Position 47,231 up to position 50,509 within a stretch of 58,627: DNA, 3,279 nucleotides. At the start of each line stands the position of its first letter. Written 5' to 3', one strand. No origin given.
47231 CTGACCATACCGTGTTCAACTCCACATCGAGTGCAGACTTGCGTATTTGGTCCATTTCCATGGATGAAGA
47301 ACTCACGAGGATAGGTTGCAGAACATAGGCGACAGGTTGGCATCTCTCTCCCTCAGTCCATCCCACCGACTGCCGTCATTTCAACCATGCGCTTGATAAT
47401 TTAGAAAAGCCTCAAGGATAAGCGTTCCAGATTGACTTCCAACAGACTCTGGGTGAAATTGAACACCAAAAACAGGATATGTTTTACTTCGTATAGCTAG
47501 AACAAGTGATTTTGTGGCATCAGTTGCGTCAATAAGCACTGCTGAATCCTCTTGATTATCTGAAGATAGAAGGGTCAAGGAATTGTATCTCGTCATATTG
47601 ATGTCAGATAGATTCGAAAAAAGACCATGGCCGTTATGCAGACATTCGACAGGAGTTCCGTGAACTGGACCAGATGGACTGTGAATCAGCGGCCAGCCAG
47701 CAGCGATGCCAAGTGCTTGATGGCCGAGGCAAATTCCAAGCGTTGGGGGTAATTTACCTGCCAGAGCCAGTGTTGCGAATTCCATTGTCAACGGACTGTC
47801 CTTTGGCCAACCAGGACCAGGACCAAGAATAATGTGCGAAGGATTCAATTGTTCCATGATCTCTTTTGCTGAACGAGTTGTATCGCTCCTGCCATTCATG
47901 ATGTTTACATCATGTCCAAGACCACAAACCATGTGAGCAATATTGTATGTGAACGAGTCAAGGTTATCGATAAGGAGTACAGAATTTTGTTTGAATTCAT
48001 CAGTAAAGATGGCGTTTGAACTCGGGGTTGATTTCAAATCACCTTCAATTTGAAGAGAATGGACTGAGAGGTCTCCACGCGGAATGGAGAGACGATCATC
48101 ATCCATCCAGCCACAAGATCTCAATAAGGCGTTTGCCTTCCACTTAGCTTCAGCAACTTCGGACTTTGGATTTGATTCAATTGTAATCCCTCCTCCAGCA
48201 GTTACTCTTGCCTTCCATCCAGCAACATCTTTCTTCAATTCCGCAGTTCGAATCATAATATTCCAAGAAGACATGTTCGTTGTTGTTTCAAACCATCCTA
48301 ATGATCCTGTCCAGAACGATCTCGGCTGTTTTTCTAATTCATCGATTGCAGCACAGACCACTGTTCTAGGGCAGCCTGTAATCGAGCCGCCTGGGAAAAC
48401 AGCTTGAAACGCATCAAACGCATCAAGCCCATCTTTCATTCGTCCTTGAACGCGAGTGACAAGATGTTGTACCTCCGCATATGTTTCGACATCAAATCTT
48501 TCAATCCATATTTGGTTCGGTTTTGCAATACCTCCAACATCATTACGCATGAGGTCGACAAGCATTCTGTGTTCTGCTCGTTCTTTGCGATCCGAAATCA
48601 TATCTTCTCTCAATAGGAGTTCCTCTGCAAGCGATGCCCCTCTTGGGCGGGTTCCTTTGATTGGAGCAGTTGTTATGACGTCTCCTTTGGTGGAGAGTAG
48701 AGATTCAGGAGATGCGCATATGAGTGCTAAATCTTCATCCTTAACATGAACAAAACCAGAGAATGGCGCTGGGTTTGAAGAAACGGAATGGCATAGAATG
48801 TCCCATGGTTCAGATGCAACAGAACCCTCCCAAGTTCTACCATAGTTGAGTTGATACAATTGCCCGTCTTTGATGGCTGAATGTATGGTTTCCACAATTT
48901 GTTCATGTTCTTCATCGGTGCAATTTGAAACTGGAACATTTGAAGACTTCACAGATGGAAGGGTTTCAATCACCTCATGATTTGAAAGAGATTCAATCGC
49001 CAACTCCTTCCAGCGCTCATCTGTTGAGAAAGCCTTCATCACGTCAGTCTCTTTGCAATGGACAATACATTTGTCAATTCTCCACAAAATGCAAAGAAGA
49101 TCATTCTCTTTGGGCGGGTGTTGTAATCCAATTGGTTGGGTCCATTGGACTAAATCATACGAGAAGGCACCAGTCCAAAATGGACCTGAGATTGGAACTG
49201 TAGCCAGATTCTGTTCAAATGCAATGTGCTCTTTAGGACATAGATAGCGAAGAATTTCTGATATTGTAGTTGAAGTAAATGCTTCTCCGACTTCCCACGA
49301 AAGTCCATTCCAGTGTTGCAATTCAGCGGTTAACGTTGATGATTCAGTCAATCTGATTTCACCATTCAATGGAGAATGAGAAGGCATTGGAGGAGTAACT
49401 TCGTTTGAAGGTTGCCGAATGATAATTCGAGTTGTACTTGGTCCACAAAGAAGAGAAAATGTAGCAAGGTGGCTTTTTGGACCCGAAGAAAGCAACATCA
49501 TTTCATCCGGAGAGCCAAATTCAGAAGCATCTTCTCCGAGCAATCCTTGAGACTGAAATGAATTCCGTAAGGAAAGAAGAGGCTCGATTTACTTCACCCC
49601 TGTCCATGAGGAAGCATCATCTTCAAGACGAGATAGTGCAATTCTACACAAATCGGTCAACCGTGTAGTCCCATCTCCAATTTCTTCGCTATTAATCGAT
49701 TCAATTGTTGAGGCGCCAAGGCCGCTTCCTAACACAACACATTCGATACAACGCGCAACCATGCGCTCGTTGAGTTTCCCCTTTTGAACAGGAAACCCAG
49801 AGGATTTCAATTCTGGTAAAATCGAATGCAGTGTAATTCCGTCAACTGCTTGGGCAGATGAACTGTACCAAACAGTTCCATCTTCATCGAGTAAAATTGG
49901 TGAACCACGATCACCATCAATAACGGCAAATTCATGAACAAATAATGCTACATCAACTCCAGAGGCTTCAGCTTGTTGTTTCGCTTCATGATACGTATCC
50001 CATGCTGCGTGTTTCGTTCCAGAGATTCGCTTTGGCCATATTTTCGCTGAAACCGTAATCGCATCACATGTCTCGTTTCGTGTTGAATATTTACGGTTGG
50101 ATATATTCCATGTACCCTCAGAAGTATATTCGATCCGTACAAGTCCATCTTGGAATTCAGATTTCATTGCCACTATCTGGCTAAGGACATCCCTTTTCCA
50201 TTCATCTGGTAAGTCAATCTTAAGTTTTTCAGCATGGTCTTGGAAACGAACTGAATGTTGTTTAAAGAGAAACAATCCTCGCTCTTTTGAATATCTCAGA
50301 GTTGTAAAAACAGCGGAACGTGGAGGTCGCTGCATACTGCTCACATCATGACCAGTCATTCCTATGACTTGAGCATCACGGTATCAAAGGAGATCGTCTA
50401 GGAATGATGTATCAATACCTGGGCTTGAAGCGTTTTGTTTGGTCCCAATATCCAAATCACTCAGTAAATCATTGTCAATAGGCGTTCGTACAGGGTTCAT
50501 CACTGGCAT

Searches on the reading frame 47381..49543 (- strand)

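Call 55: search_protein_families(library=pfam, proteins=[window:47381-49543:-], max_evalue=0.001)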
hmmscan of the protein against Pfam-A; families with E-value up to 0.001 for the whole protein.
window:47381-49543:- (720 aa): 3 families
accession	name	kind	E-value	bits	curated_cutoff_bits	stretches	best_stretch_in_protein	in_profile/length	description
PF00425.24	Chorismate_bind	-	2.5e-71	240.7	27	1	210-469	2-257/257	chorismate binding enzyme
PF00117.34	GATase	-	1.3e-36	126.5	22.8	1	523-714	1-187/190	Glutamine amidotransferase class-I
PF07722.19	Peptidase_C26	-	0.00036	20.8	20.5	0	599-699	106-219/219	Peptidase C26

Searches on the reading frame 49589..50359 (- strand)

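Call 55: search_protein_families(library=pfam, proteins=[window:49589-50359:-], max_evalue=0.001)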
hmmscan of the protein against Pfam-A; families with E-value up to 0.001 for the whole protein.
window:49589-50359:- (256 aa): 1 family
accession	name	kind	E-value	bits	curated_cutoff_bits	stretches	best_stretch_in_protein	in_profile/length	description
PF01063.24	Aminotran_4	-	1.4e-17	64.7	28.5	1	17-222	2-223/223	Amino-transferase class IV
